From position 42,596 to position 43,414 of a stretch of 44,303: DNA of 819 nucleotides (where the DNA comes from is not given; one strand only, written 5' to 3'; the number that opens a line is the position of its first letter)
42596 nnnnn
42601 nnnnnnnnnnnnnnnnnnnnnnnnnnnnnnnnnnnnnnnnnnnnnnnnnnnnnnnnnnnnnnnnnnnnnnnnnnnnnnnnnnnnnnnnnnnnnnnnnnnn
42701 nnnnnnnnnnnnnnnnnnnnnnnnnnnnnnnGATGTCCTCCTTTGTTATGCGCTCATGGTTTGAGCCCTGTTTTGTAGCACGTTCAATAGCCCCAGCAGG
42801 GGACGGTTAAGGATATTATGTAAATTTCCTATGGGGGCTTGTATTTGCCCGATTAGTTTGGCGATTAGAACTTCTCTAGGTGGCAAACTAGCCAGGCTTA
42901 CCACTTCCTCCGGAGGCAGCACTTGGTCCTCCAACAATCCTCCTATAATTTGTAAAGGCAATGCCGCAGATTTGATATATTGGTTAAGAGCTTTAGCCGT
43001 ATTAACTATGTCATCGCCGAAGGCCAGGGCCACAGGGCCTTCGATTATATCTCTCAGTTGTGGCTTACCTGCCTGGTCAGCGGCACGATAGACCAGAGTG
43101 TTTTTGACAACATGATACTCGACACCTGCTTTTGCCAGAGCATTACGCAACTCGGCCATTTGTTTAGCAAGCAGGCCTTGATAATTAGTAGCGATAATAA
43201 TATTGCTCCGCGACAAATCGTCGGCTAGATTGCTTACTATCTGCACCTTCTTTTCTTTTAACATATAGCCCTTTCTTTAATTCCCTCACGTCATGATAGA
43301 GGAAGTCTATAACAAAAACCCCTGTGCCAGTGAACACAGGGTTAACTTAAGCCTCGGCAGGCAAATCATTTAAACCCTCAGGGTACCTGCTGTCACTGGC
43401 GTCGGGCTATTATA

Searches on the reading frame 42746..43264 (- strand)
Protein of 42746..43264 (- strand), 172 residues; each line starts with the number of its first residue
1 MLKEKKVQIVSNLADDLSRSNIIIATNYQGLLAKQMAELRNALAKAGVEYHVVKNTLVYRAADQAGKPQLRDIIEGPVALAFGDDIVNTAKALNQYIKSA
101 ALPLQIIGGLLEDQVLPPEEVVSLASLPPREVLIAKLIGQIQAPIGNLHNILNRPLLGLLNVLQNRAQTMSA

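Call 6: search_protein_families(library=ncbifam, proteins=[window:42746-43264:-])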
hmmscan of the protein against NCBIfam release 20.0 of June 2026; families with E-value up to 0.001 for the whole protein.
window:42746-43264:- (172 aa): 5 families
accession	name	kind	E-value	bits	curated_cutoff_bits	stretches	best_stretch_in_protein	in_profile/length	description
NF000955.1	PRK00099.1-1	equivalog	2.2e-43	148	85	1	4-166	1-163/168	50S ribosomal protein L10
NF003095.0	PRK04019.1-1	equivalog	2.3e-08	33.5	381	1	4-85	15-97/339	50S ribosomal protein L10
NF003098.0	PRK04019.1-5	equivalog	9.2e-07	28.3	331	1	4-85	10-92/336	50S ribosomal protein L10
NF003099.0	PRK04019.2-2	equivalog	5.3e-06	25.7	341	1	2-76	11-84/293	50S ribosomal protein L10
NF003100.0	PRK04019.2-3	equivalog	1.3e-05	25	585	1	3-73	5-74/314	50S ribosomal protein L10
